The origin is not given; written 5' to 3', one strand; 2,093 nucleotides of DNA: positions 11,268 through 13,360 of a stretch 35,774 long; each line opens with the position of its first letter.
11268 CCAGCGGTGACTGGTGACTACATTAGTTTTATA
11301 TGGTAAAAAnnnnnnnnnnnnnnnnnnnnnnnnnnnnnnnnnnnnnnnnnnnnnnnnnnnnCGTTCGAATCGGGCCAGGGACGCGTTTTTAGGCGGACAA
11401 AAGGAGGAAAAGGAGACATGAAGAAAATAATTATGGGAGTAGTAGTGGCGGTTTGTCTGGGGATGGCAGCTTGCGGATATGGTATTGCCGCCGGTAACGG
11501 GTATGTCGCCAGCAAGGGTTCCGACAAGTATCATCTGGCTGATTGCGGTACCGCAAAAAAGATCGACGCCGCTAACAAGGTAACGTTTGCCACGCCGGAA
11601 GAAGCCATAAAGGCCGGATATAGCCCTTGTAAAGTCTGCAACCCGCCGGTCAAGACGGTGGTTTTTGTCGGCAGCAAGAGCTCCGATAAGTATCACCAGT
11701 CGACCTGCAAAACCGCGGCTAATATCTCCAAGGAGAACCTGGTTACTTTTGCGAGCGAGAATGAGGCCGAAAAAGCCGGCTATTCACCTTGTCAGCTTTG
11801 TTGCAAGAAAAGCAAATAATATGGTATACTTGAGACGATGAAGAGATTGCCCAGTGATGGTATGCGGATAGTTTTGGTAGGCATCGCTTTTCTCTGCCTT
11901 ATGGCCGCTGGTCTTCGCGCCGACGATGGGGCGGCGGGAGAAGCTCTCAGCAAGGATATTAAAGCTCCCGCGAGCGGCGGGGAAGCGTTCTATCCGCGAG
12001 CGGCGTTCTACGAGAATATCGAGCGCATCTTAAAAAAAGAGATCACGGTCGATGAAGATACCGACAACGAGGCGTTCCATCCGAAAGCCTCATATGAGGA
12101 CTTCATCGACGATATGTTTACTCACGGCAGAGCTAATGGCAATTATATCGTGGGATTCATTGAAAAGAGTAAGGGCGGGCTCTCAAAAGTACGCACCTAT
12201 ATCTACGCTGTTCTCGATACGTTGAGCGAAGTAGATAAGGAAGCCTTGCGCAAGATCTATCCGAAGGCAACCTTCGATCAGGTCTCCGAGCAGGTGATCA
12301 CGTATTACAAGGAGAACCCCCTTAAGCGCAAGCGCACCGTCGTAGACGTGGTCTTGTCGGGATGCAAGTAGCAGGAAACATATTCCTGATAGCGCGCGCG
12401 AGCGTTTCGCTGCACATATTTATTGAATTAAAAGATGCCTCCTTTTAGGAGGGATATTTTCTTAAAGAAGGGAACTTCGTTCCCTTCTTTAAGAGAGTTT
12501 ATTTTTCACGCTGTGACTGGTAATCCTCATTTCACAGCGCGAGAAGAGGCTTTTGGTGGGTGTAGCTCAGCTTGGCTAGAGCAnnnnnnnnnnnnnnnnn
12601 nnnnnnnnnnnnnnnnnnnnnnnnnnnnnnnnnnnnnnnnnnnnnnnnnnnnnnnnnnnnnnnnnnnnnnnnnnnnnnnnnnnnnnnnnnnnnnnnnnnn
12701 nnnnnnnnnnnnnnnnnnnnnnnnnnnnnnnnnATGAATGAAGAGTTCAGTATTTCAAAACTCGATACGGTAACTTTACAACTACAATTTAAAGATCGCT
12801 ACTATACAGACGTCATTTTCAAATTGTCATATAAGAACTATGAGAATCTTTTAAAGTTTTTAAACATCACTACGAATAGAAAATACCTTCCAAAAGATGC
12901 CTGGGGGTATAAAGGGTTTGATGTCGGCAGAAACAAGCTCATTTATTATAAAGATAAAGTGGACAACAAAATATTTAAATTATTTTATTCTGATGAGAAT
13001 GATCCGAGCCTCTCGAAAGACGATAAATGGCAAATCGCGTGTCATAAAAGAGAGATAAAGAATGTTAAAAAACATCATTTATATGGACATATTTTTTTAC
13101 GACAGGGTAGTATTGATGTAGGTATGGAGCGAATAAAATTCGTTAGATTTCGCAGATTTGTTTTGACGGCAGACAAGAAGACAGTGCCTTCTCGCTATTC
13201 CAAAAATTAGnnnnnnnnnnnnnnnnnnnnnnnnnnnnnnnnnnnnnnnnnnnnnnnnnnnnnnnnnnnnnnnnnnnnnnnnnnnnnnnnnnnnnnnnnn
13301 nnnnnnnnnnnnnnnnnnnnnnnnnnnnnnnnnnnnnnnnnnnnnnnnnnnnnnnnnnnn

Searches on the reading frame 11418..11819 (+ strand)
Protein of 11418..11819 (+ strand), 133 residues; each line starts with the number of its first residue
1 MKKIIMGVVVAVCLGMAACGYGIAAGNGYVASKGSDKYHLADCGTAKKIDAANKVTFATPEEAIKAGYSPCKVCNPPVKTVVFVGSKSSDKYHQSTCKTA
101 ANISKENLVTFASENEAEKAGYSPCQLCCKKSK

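Call 3: search_protein_families(library=pfam, proteins=[window:11418-11819:+], max_evalue=1)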
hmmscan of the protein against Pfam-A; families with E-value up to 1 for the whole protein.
window:11418-11819:+ (133 aa): 3 families
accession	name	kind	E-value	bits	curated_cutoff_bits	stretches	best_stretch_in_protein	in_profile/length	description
PF02805.21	Ada_Zn_binding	-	6.9e-14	52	23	2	81-129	16-63/65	Metal binding domain of Ada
PF19746.4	DUF6233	-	0.031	14.8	27.6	1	39-76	18-54/59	Family of unknown function (DUF6233)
PF24475.1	RBD_DEAH11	-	0.3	11.7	28.4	0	49-66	78-95/115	DEAH11-like, RNA-binding domain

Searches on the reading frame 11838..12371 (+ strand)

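Call 3: search_protein_families(library=pfam, proteins=[window:11838-12371:+], max_evalue=1)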
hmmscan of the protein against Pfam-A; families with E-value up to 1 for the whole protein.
window:11838-12371:+ (177 aa): 3 families
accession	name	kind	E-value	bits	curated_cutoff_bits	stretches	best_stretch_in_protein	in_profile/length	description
PF18602.6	Rap1a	-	0.017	16.1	27.7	1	117-174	24-82/90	Rap1a immunity proteins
PF04280.21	Tim44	-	0.034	14.7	29.6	1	116-171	22-76/147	Tim44-like domain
PF07962.17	Swi3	-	0.053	13.9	25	0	138-166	47-75/83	Replication Fork Protection Component Swi3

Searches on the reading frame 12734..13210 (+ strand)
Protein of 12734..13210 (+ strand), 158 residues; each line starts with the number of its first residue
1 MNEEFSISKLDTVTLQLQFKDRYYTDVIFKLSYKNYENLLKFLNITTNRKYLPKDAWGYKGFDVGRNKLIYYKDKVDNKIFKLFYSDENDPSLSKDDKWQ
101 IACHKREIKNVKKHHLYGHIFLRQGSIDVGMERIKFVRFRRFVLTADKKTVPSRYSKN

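Call 3: search_protein_families(library=pfam, proteins=[window:12734-13210:+], max_evalue=1)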
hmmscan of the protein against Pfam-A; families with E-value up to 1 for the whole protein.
window:12734-13210:+ (158 aa): 0 families

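Call 4: search_protein_families(library=padloc, proteins=[window:12734-13210:+], max_evalue=1)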
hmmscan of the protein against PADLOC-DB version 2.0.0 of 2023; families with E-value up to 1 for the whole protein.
window:12734-13210:+ (158 aa): 0 families

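Call 5: search_protein_families(library=ncbifam, proteins=[window:12734-13210:+], max_evalue=1)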
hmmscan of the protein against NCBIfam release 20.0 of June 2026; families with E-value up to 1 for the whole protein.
window:12734-13210:+ (158 aa): 0 families

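Call 16: search_protein_families(library=phrogs, proteins=[window:12734-13210:+], max_evalue=1)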
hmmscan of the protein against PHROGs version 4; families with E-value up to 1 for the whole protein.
window:12734-13210:+ (158 aa): 1 family
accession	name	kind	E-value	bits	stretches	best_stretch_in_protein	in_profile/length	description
phrog_19580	-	unknown function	0.049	14.7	1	62-98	88-124/159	-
